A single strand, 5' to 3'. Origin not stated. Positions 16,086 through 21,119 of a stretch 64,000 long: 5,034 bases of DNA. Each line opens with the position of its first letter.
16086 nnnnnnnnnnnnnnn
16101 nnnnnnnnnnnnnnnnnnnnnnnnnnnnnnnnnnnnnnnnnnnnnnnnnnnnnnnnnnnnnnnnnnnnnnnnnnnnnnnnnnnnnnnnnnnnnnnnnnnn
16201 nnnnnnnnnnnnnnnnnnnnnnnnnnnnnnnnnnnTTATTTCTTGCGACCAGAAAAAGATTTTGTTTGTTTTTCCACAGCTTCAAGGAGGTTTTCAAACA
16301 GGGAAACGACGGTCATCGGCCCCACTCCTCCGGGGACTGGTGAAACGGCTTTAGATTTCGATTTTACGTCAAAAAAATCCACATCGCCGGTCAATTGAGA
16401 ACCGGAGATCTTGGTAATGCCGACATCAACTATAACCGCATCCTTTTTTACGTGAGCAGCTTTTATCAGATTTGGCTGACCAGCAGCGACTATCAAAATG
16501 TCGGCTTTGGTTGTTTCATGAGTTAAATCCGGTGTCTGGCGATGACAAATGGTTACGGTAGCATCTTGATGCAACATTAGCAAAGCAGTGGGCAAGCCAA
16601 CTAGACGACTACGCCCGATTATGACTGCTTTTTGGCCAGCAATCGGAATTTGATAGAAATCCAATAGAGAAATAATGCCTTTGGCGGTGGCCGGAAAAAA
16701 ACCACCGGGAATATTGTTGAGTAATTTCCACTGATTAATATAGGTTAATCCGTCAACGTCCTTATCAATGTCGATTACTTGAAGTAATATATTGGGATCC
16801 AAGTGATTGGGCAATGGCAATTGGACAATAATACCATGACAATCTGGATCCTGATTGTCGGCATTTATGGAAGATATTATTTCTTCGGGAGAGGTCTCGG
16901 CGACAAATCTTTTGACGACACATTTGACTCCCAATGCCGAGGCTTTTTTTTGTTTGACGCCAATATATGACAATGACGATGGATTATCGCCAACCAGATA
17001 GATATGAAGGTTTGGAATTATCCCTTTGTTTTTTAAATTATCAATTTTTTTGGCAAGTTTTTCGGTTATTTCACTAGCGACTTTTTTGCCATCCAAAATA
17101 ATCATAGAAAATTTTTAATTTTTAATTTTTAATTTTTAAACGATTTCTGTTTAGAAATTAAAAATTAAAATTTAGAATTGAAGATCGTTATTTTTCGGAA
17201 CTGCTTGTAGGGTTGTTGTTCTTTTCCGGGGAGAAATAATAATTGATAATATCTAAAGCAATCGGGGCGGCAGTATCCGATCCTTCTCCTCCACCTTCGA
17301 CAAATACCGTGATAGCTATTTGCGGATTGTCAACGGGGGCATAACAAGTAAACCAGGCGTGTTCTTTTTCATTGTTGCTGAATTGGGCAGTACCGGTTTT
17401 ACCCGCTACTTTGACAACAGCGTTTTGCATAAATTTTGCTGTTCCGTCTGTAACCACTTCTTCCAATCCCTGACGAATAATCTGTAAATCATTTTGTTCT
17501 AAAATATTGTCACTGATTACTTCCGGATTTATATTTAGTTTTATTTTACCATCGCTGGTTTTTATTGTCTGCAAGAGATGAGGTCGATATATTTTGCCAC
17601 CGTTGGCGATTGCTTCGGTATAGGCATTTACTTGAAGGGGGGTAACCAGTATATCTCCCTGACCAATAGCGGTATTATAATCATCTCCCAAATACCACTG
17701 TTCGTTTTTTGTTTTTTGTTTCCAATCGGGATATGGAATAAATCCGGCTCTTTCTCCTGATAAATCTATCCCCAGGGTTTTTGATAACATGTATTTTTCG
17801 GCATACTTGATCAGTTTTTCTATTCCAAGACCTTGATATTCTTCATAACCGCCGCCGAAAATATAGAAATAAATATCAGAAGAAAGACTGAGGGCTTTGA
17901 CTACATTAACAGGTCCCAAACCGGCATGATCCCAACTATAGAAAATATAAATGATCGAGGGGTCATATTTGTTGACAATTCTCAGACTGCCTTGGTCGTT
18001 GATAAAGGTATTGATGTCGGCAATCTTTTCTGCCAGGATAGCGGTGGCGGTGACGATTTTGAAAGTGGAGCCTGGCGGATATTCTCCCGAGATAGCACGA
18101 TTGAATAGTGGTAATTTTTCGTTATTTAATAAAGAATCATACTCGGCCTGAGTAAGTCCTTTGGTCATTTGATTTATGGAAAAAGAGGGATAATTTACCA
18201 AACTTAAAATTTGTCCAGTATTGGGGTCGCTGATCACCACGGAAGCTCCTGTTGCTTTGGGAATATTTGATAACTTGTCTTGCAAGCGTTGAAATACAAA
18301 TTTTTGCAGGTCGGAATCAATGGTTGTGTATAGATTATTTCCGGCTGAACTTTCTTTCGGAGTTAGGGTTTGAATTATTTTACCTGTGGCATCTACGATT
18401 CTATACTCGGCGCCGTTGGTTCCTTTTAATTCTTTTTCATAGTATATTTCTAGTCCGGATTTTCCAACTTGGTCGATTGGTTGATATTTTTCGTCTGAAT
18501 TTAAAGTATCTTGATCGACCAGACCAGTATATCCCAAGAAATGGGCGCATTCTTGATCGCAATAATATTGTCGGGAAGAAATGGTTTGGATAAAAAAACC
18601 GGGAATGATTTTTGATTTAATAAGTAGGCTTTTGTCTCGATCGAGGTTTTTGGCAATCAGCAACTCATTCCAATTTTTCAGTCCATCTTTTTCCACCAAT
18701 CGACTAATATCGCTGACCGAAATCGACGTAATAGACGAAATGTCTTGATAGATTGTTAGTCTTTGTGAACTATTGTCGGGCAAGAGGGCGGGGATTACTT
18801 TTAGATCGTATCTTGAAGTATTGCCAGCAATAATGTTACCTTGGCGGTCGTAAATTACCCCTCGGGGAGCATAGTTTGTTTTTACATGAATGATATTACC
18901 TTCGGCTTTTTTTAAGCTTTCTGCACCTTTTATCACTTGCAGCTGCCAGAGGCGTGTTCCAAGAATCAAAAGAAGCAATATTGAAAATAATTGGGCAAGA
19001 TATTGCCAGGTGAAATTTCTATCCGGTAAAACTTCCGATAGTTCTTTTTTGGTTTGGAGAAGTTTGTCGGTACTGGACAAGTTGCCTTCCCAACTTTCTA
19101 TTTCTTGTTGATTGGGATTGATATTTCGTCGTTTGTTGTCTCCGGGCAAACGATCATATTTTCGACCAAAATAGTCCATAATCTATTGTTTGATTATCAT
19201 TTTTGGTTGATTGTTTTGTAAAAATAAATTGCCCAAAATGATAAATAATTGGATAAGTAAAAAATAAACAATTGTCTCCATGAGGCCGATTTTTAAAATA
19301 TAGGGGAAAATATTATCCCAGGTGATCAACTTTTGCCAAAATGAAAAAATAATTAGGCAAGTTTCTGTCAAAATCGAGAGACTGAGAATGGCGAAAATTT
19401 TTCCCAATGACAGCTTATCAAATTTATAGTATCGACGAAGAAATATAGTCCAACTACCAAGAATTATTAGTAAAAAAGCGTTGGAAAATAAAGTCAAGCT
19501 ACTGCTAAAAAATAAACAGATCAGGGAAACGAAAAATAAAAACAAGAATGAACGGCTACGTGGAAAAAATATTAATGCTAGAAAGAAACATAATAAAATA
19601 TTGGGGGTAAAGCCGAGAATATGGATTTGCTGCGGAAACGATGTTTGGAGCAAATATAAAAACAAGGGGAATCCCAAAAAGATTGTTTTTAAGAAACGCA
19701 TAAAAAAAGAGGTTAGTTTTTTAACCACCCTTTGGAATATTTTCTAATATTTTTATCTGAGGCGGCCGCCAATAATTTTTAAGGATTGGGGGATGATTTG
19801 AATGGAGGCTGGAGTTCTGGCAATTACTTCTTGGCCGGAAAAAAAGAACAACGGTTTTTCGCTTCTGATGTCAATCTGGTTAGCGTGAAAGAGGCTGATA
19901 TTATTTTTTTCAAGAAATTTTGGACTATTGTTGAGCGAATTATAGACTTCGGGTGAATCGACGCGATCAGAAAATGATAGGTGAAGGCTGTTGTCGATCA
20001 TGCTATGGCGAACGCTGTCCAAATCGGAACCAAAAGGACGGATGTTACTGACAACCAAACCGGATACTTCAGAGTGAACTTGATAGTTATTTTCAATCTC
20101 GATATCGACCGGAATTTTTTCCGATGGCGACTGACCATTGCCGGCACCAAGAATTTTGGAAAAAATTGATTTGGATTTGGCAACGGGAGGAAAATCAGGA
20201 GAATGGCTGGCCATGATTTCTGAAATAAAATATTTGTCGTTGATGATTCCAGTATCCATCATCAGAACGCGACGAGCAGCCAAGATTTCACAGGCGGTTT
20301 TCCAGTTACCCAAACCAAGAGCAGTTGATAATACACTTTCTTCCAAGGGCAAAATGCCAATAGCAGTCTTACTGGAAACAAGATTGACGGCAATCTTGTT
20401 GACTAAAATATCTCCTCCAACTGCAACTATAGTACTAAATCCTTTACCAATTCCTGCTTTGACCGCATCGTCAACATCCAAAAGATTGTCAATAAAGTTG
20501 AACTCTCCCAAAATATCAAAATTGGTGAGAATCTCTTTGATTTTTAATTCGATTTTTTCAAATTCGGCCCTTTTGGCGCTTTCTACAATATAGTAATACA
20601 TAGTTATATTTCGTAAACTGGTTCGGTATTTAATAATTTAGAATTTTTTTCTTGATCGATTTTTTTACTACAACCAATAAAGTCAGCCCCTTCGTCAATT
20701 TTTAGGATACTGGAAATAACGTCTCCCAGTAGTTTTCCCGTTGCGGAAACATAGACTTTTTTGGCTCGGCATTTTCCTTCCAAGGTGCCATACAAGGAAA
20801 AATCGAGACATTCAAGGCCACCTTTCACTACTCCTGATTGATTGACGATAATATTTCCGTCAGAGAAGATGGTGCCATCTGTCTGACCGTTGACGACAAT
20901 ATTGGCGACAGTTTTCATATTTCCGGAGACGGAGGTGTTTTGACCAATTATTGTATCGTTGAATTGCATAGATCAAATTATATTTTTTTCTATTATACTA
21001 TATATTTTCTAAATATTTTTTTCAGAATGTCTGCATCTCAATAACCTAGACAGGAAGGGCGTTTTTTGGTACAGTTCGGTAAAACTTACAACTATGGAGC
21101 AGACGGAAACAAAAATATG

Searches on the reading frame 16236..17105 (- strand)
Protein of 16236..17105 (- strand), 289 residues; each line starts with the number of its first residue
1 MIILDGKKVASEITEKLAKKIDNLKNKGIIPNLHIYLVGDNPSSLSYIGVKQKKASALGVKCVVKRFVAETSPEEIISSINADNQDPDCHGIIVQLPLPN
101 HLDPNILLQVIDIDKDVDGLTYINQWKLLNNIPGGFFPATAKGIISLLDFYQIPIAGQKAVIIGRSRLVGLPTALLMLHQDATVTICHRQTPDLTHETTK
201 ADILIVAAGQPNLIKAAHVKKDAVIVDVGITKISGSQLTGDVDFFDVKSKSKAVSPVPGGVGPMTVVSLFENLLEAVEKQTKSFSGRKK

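Call 7: search_protein_families(library=pfam, proteins=[window:16236-17105:-])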
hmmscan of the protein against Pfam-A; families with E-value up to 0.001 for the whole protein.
window:16236-17105:- (289 aa): 2 families
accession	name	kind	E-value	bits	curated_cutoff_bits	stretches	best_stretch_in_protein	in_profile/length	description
PF02882.25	THF_DHG_CYH_C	-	1.2e-57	194.2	27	1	123-280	3-159/160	Tetrahydrofolate dehydrogenase/cyclohydrolase, NAD(P)-binding domain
PF00763.28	THF_DHG_CYH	-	5.9e-34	117.2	32.8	1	4-118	1-115/115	Tetrahydrofolate dehydrogenase/cyclohydrolase, catalytic domain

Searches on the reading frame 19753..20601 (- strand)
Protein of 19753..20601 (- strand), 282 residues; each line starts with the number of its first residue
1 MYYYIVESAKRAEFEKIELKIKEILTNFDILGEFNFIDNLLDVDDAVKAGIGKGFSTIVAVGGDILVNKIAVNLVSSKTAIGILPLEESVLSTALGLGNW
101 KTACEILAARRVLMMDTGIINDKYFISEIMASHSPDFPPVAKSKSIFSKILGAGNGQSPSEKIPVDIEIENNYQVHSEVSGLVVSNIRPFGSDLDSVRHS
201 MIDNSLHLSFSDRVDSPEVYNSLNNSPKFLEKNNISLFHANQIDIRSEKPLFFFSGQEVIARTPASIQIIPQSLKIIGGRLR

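Call 7: search_protein_families(library=pfam, proteins=[window:19753-20601:-])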
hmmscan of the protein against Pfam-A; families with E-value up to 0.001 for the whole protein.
window:19753-20601:- (282 aa): 2 families
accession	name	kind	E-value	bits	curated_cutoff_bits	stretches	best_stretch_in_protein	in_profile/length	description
PF00781.29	DAGK_cat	-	9.5e-05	22.4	23.6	1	38-118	39-123/125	Diacylglycerol kinase catalytic domain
PF19279.4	YegS_C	-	0.00056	20.1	27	1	226-277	106-157/158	YegS C-terminal NAD kinase beta sandwich-like domain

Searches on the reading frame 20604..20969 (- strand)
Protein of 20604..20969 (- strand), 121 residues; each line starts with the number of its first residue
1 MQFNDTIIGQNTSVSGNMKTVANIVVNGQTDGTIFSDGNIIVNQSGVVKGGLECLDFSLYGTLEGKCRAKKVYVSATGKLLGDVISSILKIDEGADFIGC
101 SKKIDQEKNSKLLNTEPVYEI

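Call 78: search_protein_families(library=pfam, proteins=[window:20604-20969:-])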
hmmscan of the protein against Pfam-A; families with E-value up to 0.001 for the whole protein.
window:20604-20969:- (121 aa): 1 family
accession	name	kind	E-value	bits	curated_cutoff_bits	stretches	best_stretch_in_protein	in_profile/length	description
PF04519.19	Bactofilin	-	8.2e-20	71.3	27.9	1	6-100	1-96/98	Polymer-forming cytoskeletal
